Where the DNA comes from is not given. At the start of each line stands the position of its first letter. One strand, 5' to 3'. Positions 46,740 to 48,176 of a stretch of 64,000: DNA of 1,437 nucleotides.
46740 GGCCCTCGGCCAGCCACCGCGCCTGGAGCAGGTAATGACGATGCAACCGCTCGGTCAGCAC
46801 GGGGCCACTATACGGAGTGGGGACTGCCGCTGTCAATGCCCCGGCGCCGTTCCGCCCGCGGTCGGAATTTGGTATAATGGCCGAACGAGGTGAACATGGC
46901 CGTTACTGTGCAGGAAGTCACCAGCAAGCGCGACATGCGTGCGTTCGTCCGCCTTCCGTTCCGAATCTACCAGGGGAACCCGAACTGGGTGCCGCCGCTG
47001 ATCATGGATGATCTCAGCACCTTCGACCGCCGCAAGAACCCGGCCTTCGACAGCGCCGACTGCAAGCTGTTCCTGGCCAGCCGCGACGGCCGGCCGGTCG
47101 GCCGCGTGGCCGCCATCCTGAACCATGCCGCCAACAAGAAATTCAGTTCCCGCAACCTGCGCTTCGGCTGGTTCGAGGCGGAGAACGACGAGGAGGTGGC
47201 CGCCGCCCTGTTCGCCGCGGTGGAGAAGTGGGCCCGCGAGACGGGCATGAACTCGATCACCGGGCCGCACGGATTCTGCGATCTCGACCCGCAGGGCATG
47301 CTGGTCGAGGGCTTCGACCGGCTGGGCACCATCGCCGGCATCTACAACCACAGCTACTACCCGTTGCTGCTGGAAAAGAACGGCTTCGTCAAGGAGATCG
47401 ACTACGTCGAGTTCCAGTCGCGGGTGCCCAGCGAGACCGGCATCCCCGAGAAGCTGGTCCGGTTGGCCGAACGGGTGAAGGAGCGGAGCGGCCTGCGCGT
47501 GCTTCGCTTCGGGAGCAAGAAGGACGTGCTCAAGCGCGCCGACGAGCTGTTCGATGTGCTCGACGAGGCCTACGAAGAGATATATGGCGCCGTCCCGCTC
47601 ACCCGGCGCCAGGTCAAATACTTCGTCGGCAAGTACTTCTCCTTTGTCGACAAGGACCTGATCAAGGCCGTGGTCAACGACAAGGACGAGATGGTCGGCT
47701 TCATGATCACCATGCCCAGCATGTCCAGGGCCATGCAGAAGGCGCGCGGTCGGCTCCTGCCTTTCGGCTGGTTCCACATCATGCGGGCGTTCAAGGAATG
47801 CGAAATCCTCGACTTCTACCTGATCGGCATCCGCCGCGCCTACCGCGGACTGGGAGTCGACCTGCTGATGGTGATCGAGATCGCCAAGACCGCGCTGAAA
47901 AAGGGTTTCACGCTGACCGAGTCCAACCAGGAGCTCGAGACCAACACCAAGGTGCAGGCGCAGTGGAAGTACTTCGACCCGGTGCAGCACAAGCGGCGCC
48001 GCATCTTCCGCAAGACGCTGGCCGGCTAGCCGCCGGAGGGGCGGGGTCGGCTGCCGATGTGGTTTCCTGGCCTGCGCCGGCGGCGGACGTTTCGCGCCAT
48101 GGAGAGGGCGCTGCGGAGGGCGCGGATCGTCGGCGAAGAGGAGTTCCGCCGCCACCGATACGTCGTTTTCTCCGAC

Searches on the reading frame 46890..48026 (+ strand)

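Call 67: search_protein_families(library=pfam, proteins=[window:46890-48026:+], max_evalue=0.1)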
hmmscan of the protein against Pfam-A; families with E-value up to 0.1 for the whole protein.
window:46890-48026:+ (379 aa): 2 families
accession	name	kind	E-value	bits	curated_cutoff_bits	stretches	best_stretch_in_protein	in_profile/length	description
PF13480.13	Acetyltransf_6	-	0.0017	19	22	0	309-341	98-130/143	Acetyltransferase (GNAT) domain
PF00583.31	Acetyltransf_1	-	0.01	16.5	20.7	0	53-122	28-95/116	Acetyltransferase (GNAT) family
